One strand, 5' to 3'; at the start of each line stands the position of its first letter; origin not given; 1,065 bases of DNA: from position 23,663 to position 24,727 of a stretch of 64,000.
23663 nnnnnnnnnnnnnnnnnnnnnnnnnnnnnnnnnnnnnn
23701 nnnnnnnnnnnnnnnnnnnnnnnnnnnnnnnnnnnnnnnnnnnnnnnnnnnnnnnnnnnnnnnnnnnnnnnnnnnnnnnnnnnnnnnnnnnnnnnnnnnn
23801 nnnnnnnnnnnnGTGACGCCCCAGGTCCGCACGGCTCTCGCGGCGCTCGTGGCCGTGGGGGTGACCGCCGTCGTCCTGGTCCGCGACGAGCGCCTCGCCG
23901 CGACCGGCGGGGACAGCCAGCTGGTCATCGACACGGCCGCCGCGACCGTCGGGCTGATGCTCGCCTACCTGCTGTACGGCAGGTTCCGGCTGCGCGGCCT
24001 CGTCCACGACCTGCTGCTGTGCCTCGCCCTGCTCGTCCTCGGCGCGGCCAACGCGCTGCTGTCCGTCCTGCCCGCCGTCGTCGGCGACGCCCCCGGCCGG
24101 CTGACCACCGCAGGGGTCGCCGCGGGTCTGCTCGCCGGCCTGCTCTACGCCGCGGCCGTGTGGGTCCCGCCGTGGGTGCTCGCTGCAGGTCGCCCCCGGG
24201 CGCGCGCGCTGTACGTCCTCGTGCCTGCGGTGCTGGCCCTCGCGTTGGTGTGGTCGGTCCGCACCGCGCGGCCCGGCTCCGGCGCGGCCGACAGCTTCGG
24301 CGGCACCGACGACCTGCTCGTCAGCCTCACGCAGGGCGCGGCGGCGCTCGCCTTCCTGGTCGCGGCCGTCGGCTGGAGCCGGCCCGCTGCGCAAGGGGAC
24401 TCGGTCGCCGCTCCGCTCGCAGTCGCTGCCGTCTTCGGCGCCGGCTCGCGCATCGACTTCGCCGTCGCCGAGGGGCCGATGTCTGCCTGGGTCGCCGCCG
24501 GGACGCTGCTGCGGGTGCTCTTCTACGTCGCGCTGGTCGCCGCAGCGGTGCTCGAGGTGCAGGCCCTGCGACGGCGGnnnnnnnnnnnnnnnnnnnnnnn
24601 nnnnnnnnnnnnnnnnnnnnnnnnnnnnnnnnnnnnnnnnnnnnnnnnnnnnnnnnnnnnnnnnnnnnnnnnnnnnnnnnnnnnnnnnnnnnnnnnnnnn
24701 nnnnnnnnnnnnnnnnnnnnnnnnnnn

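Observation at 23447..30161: Accessory island between phoH2 and fumC: secreted two-Cys peptide, polytopic kinase/LuxR regulator and two exported proteins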

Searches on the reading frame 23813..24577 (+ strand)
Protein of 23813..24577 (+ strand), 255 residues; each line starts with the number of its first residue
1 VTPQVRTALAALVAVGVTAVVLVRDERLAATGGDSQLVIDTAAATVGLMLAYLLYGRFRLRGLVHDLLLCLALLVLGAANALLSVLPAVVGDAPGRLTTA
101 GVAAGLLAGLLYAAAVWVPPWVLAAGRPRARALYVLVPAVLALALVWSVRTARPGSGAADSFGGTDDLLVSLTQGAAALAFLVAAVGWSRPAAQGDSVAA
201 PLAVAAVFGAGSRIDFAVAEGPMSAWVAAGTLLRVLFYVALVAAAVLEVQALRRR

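Call 45: find_related_loci(query=A3, collection=metagenome_contigs, flank=8000)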
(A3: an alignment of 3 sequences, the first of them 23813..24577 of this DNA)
Query A3 (255 aa) in metagenome_contigs; peptide patterns used: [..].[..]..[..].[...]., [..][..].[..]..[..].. (x = any residue, [..] = any of these).
262 stretches matched a pattern, but none encodes a relative of the query by tblastn (E <= 1e-3).
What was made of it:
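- Tried and rejected: 262 pattern matches, none confirmed (call 45).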

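Call 46: find_homologous_proteins(query=A3, max_evalue=0.001)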
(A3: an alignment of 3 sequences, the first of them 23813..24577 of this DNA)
Query A3 (3 sequences) (255 aa, profile of the alignment): 28 proteins with E <= 0.001 among 8000 candidates.
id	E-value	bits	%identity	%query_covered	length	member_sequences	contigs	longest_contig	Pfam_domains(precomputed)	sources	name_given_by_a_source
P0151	1.4e-120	420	100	100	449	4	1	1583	PF07730.20,PF02518.32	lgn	-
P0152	2.6e-118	412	60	89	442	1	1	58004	PF07730.20,PF02518.32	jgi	jgi:signal transduction histidine kinase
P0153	1.6e-115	403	41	95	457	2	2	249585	PF07730.20,PF02518.32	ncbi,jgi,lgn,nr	ncbi:MAG: hypothetical protein QOJ79_2566 [Actinomycetota bacterium]|jgi:signal transduction histidi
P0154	3.1e-98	346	42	94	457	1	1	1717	PF07730.20,PF02518.32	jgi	jgi:signal transduction histidine kinase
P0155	1.9e-95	337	42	94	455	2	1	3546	PF07730.20,PF02518.32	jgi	jgi:signal transduction histidine kinase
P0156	5.5e-94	333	42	94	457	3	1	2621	PF07730.20,PF02518.32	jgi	jgi:signal transduction histidine kinase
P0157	5.4e-92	326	43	94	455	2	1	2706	PF07730.20,PF02518.32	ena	-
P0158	1.7e-88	314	65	90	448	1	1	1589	PF13581.13,PF07730.20,PF02518.32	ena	-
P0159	4.1e-85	303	45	97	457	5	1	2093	PF07730.20,PF02518.32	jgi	jgi:signal transduction histidine kinase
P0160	5.8e-85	303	42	94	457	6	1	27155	PF13581.13,PF07730.20,PF02518.32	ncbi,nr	ncbi:MAG: rane protein of unknown function [Frankiales bacterium]|nr:rane protein of unknown functio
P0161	2.4e-84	301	43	95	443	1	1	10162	PF07730.20,PF02518.32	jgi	jgi:signal transduction histidine kinase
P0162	1.2e-82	295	41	94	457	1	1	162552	PF07730.20,PF02518.32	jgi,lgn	jgi:signal transduction histidine kinase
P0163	2.8e-81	291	41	96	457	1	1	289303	PF07730.20,PF02518.32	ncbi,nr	ncbi:MAG: sensor histidine kinase [Frankiaceae bacterium]|nr:sensor histidine kinase [Frankiaceae ba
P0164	4.2e-79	284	58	89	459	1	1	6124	PF13581.13,PF07730.20,PF02518.32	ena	-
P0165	5.9e-79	283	41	94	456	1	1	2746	PF07730.20,PF02518.32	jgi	jgi:signal transduction histidine kinase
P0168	9.2e-71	256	40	92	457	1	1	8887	PF13581.13,PF07730.20,PF02518.32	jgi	jgi:signal transduction histidine kinase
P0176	1.1e-10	60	45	12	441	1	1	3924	PF13581.13,PF07730.20,PF02518.32,PF17159.11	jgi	jgi:signal transduction histidine kinase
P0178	1.4e-4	40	32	24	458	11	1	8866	PF07730.20,PF02518.32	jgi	jgi:signal transduction histidine kinase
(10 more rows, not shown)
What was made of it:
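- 23813..25162 (+): Histidine kinase, 449 aa: 8 membrane helices, HisKA_3 and HATPase_c. The family has about 26 members (call 46).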

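Call 47: find_encoding_contigs(protein=P0163, flank=9000, max_places=2)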
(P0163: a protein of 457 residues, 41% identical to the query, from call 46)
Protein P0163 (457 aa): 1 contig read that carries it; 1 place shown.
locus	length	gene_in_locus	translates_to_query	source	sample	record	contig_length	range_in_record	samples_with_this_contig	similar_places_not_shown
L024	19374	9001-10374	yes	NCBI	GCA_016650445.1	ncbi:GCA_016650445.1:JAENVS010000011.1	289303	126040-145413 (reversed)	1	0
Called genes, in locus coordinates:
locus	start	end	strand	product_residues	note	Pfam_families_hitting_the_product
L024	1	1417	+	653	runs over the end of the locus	PF03190:Thioredox_DsbH, PF13899:Thioredoxin_7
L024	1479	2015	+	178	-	PF27105:Rv1265_N, PF27540:Mb1296_C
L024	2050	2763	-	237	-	PF03006:HlyIII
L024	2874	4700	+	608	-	PF17297:PEPCK_N, PF00821:PEPCK_GTP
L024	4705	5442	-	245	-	-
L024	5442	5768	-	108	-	PF03551:PadR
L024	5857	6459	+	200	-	-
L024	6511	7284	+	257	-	PF01255:Prenyltransf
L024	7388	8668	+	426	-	PF13638:PIN_4, PF02562:PhoH, PF13604:AAA_30 (weak)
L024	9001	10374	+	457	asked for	PF07730:HisKA_3, PF02518:HATPase_c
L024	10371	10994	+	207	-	PF00072:Response_reg, PF00196:GerE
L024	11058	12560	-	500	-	PF22148:Fervidolysin_NPro-like (weak), PF00082:Peptidase_S8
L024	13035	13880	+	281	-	-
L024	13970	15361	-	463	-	PF00206:Lyase_1, PF10415:FumaraseC_C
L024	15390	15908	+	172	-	PF08002:DUF1697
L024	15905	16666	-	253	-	PF03372:Exo_endo_phos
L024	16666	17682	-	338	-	PF03320:FBPase_glpX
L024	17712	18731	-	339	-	PF00005:ABC_tran, PF02463:SMC_N (faint), PF13304:AAA_21 (weak), PF03459:TOBE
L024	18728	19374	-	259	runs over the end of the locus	PF00528:BPD_transp_1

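Call 48: find_encoding_contigs(protein=P0162, flank=9000, max_places=2)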
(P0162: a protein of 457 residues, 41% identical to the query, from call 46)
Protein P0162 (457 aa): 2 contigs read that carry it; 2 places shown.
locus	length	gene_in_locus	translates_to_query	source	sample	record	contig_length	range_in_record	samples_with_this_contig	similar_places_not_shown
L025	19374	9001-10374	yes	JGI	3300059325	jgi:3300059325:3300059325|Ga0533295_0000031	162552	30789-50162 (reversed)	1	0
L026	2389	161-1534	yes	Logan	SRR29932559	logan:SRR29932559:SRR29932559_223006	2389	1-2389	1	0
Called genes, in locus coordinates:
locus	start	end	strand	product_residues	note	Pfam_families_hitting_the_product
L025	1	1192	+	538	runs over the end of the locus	-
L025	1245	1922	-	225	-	PF03006:HlyIII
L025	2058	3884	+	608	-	PF17297:PEPCK_N, PF00821:PEPCK_GTP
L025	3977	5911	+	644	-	PF00990:GGDEF, PF00563:EAL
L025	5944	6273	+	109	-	-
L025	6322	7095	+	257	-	PF01255:Prenyltransf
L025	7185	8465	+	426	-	PF13638:PIN_4, PF02562:PhoH, PF13604:AAA_30 (faint)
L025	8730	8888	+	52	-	-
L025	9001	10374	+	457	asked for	PF07730:HisKA_3, PF02518:HATPase_c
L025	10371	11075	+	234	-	PF00072:Response_reg, PF00196:GerE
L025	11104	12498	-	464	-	PF00206:Lyase_1, PF10415:FumaraseC_C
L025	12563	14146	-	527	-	PF13088:BNR_2 (weak)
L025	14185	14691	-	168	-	PF08002:DUF1697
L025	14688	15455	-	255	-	PF03372:Exo_endo_phos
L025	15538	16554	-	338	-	PF03320:FBPase_glpX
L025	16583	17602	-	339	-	PF00005:ABC_tran, PF02463:SMC_N (faint), PF13304:AAA_21 (weak), PF03459:TOBE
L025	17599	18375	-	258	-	PF00528:BPD_transp_1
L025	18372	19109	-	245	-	PF12849:PBP_like_2 (weak), PF13531:SBP_bac_11, PF01547:SBP_bac_1, PF12727:PBP_like (weak)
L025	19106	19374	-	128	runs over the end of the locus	PF12728:HTH_17 (weak), PF13411:MerR_1 (weak), PF00376:MerR, PF03459:TOBE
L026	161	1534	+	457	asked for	PF07730:HisKA_3, PF02518:HATPase_c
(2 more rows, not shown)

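Call 49: find_encoding_contigs(protein=P0160, flank=9000, max_places=2)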
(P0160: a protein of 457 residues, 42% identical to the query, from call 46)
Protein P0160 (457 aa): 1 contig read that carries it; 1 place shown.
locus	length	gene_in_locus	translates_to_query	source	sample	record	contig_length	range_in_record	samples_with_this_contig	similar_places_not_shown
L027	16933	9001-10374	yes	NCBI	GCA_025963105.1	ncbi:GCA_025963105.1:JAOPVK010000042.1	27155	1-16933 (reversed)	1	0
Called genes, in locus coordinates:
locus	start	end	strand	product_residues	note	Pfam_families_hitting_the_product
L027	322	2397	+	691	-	PF03190:Thioredox_DsbH, PF13899:Thioredoxin_7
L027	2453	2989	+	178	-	PF27105:Rv1265_N, PF27540:Mb1296_C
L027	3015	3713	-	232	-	PF03006:HlyIII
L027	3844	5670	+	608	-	PF17297:PEPCK_N, PF00821:PEPCK_GTP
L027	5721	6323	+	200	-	-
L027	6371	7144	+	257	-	PF01255:Prenyltransf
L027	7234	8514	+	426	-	PF13638:PIN_4, PF02562:PhoH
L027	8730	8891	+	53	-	-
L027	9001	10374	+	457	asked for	PF07730:HisKA_3, PF13581:HATPase_c_2 (weak), PF02518:HATPase_c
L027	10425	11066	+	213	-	PF00072:Response_reg, PF00196:GerE, PF08281:Sigma70_r4_2 (weak)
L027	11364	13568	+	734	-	-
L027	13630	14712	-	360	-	PF17210:SdrD_B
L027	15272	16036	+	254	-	-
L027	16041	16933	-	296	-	PF00206:Lyase_1, PF10415:FumaraseC_C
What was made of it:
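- This kinase family has been found nowhere else (calls 46-49).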

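Call 68: find_encoding_contigs(protein=P0151, flank=5000, max_places=6)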
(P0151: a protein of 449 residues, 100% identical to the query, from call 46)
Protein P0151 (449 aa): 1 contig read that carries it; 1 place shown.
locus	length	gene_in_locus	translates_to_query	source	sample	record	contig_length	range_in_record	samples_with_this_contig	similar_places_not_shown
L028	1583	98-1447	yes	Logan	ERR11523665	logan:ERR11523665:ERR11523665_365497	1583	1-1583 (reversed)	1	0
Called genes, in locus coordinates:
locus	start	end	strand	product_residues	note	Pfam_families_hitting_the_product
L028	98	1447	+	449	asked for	PF07730:HisKA_3, PF02518:HATPase_c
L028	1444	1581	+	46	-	?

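Call 72: search_protein_families(library=pfam, proteins=[P0152, P0153, P0160, P0161, P0162, P0163, P0164, P0168, P0176, P0178], max_evalue=0.1)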
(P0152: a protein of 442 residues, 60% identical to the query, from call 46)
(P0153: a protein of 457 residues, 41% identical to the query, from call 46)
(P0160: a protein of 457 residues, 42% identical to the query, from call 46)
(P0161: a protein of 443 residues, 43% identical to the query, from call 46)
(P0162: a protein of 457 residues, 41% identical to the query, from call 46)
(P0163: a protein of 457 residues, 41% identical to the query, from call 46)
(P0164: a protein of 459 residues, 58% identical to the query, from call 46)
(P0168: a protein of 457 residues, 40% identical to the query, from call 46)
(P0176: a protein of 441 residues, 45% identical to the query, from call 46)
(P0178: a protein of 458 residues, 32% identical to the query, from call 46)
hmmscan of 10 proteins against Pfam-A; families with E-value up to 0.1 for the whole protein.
P0152 (442 aa): 4 families
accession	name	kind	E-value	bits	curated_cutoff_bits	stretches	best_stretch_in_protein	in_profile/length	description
PF02518.31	HATPase_c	-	1.5e-13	51.6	26.4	1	356-442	4-108/111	Histidine kinase-, DNA gyrase B-, and HSP90-like ATPase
PF07730.19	HisKA_3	-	8.9e-10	39.4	24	1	257-314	1-64/68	Histidine kinase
PF13581.12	HATPase_c_2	-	0.0028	18.1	27.4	1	348-402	22-81/127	Histidine kinase-like ATPase domain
PF17159.10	MASE3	-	0.0084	16.2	31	1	98-239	80-219/226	Membrane-associated sensor domain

P0153 (457 aa): 4 families
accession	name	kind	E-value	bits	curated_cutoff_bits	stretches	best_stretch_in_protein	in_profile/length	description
PF02518.31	HATPase_c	-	1.3e-15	58.2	26.4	1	369-457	4-108/111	Histidine kinase-, DNA gyrase B-, and HSP90-like ATPase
PF07730.19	HisKA_3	-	8.8e-10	39.4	24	1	269-327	1-64/68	Histidine kinase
PF13581.12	HATPase_c_2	-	5.1e-05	23.7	27.4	1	356-416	17-83/127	Histidine kinase-like ATPase domain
PF17159.10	MASE3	-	0.00021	21.4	31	1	113-249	84-217/226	Membrane-associated sensor domain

P0160 (457 aa): 6 families
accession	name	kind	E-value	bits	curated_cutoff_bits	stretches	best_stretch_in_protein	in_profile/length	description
PF02518.31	HATPase_c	-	1.2e-15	58.3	26.4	1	369-457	4-108/111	Histidine kinase-, DNA gyrase B-, and HSP90-like ATPase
PF07730.19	HisKA_3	-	4.1e-09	37.3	24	1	269-327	1-64/68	Histidine kinase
PF13581.12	HATPase_c_2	-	6.4e-06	26.6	27.4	1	363-416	24-83/127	Histidine kinase-like ATPase domain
PF13589.12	HATPase_c_3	-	0.044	14.2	25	1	373-421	5-53/137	Histidine kinase-, DNA gyrase B-, and HSP90-like ATPase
PF24113.1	DUF7387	-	0.047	14.5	27.9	0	348-387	19-58/85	Family of unknown function (DUF7387)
PF17159.10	MASE3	-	0.054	13.5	31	0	114-249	85-217/226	Membrane-associated sensor domain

P0161 (443 aa): 6 families
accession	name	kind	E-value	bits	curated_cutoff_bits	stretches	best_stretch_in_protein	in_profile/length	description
PF02518.31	HATPase_c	-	4.8e-15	56.4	26.4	1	355-443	4-108/111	Histidine kinase-, DNA gyrase B-, and HSP90-like ATPase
PF07730.19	HisKA_3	-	4.6e-09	37.1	24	1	255-313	1-64/68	Histidine kinase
PF13581.12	HATPase_c_2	-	7e-05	23.3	27.4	1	351-403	26-84/127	Histidine kinase-like ATPase domain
PF17159.10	MASE3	-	0.00014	22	31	1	99-235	84-217/226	Membrane-associated sensor domain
PF13589.12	HATPase_c_3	-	0.023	15.2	25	1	359-412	5-58/137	Histidine kinase-, DNA gyrase B-, and HSP90-like ATPase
PF04144.18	SCAMP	-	0.093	13.4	27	0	63-180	35-158/172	SCAMP family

P0162 (457 aa): 5 families
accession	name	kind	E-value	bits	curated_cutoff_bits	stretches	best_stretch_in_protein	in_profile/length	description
PF02518.31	HATPase_c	-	2.3e-15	57.4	26.4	1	369-457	4-108/111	Histidine kinase-, DNA gyrase B-, and HSP90-like ATPase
PF07730.19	HisKA_3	-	3.7e-09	37.4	24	1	269-327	1-64/68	Histidine kinase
PF13581.12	HATPase_c_2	-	1.7e-05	25.3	27.4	1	362-416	23-83/127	Histidine kinase-like ATPase domain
PF17159.10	MASE3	-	0.00011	22.3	31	1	113-249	84-217/226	Membrane-associated sensor domain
PF13589.12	HATPase_c_3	-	0.021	15.3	25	1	373-424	5-56/137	Histidine kinase-, DNA gyrase B-, and HSP90-like ATPase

P0163 (457 aa): 6 families
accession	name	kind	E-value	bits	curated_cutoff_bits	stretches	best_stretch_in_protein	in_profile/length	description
PF02518.31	HATPase_c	-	7.5e-15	55.8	26.4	1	369-457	4-108/111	Histidine kinase-, DNA gyrase B-, and HSP90-like ATPase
PF07730.19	HisKA_3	-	1.2e-09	39.1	24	1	269-327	1-64/68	Histidine kinase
PF13581.12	HATPase_c_2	-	0.00012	22.5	27.4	1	364-416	25-83/127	Histidine kinase-like ATPase domain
PF17159.10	MASE3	-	0.002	18.2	31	1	113-250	84-218/226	Membrane-associated sensor domain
PF21917.1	NMB0537_N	-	0.044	13.9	23.9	0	364-378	2-16/36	N-terminal region of NMB0537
PF13589.12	HATPase_c_3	-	0.065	13.7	25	0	375-421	7-53/137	Histidine kinase-, DNA gyrase B-, and HSP90-like ATPase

P0164 (459 aa): 3 families
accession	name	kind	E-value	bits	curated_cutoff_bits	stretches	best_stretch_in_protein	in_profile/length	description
PF02518.31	HATPase_c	-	5e-14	53.1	26.4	1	371-459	4-108/111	Histidine kinase-, DNA gyrase B-, and HSP90-like ATPase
PF07730.19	HisKA_3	-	4.8e-09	37.1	24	1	272-329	1-64/68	Histidine kinase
PF13581.12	HATPase_c_2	-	2.5e-06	28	27.4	1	358-438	17-112/127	Histidine kinase-like ATPase domain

P0168 (457 aa): 5 families
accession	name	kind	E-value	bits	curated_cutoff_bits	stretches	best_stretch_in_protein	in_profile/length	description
PF02518.31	HATPase_c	-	1.2e-14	55.1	26.4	1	369-457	4-108/111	Histidine kinase-, DNA gyrase B-, and HSP90-like ATPase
PF07730.19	HisKA_3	-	5.8e-09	36.8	24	1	269-327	1-64/68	Histidine kinase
PF13581.12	HATPase_c_2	-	5.5e-06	26.8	27.4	1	364-419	25-86/127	Histidine kinase-like ATPase domain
PF17159.10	MASE3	-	0.00039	20.5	31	1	114-249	85-217/226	Membrane-associated sensor domain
PF13589.12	HATPase_c_3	-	0.03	14.8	25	1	373-426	5-58/137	Histidine kinase-, DNA gyrase B-, and HSP90-like ATPase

P0176 (441 aa): 8 families
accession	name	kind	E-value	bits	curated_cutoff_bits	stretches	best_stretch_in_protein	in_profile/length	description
PF02518.31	HATPase_c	-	1.1e-11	45.6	26.4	1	355-441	3-107/111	Histidine kinase-, DNA gyrase B-, and HSP90-like ATPase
PF13581.12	HATPase_c_2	-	7.1e-07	29.7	27.4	1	346-404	20-84/127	Histidine kinase-like ATPase domain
PF07730.19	HisKA_3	-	2.7e-06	28.2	24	1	263-315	1-58/68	Histidine kinase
PF17159.10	MASE3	-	1.8e-05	24.9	31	1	36-249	10-220/226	Membrane-associated sensor domain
PF13589.12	HATPase_c_3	-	0.0034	17.9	25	1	364-418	9-63/137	Histidine kinase-, DNA gyrase B-, and HSP90-like ATPase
PF19447.4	DUF5985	-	0.0037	18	27.3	1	174-250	5-84/86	Family of unknown function (DUF5985)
PF13664.11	DUF4149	-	0.013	16.2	24.6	1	129-212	1-82/102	Domain of unknown function (DUF4149)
PF23489.1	V-ATPase_su_f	-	0.051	14.2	27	0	130-182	13-64/78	V-type proton ATPase subunit f-like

P0178 (458 aa): 4 families
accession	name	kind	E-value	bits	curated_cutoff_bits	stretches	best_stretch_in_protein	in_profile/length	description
PF07730.19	HisKA_3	-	8.3e-09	36.3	24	1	270-327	1-63/68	Histidine kinase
PF02518.31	HATPase_c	-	2.5e-07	31.5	26.4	1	370-456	3-107/111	Histidine kinase-, DNA gyrase B-, and HSP90-like ATPase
PF17159.10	MASE3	-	0.00061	19.9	31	1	116-254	83-218/226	Membrane-associated sensor domain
PF13581.12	HATPase_c_2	-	0.063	13.7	27.4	0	365-426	24-89/127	Histidine kinase-like ATPase domain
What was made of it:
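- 23813..25162 (+): MASE3 is sub-threshold in 8 of 10 members (call 72).
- Closest known: MASE3 membrane sensor domain. Same: The polytopic sensor aligns to MASE3 positions about 84-218 in 8 of 10 family members (call 72).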
